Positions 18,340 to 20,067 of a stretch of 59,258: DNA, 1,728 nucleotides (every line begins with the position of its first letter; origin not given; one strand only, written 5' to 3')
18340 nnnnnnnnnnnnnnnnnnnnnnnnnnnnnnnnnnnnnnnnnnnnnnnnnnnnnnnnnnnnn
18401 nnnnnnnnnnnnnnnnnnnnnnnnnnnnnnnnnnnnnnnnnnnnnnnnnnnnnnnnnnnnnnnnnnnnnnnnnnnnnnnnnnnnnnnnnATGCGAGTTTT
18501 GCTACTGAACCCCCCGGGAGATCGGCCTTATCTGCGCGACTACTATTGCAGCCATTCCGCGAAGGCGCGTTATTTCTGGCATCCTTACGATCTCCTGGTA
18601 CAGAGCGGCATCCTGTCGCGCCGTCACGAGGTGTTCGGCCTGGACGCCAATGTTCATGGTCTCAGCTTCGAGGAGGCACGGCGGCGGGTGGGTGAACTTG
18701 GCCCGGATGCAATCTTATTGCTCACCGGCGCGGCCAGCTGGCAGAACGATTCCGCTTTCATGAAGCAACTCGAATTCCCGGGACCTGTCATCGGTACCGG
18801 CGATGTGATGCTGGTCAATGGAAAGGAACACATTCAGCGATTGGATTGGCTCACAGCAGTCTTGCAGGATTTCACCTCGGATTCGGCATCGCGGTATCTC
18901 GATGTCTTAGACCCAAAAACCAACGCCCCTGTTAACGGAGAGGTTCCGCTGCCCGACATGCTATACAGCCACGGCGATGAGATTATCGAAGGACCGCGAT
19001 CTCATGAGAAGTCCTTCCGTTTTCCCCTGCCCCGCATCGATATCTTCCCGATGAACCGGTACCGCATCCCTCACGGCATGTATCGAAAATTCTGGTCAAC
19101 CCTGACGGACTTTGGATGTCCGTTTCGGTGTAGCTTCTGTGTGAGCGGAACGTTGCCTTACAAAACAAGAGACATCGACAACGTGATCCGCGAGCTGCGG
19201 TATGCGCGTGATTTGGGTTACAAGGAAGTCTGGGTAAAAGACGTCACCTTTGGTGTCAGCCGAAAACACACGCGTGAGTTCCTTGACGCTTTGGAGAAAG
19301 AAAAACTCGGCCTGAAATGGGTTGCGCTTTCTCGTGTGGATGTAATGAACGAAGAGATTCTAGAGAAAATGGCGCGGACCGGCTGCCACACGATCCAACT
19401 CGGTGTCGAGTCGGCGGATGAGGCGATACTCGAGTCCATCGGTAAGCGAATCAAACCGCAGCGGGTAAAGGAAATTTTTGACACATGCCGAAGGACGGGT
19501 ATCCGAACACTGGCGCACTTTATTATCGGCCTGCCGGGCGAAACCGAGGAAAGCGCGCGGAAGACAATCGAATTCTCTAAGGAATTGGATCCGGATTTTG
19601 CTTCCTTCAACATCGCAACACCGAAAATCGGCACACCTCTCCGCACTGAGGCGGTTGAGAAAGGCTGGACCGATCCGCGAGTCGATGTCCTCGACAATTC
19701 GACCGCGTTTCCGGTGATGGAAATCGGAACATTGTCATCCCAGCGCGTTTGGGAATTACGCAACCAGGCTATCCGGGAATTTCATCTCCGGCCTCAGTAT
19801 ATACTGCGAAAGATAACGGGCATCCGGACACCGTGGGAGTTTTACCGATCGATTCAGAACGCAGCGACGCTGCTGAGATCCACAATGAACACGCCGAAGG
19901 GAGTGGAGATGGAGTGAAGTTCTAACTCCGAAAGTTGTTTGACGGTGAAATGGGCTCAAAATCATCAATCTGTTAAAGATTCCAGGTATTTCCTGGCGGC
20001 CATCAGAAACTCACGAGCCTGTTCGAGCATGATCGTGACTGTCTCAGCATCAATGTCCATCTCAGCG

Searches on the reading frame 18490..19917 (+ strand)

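Call 49: search_protein_families(library=pfam, proteins=[window:18490-19917:+], max_evalue=0.00001)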
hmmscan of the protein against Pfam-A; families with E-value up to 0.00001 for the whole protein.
window:18490-19917:+ (475 aa): 1 family
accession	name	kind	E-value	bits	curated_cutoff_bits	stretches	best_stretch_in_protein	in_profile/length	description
PF04055.27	Radical_SAM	-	2.9e-24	86.5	29.5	1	209-362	6-165/166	Radical SAM superfamily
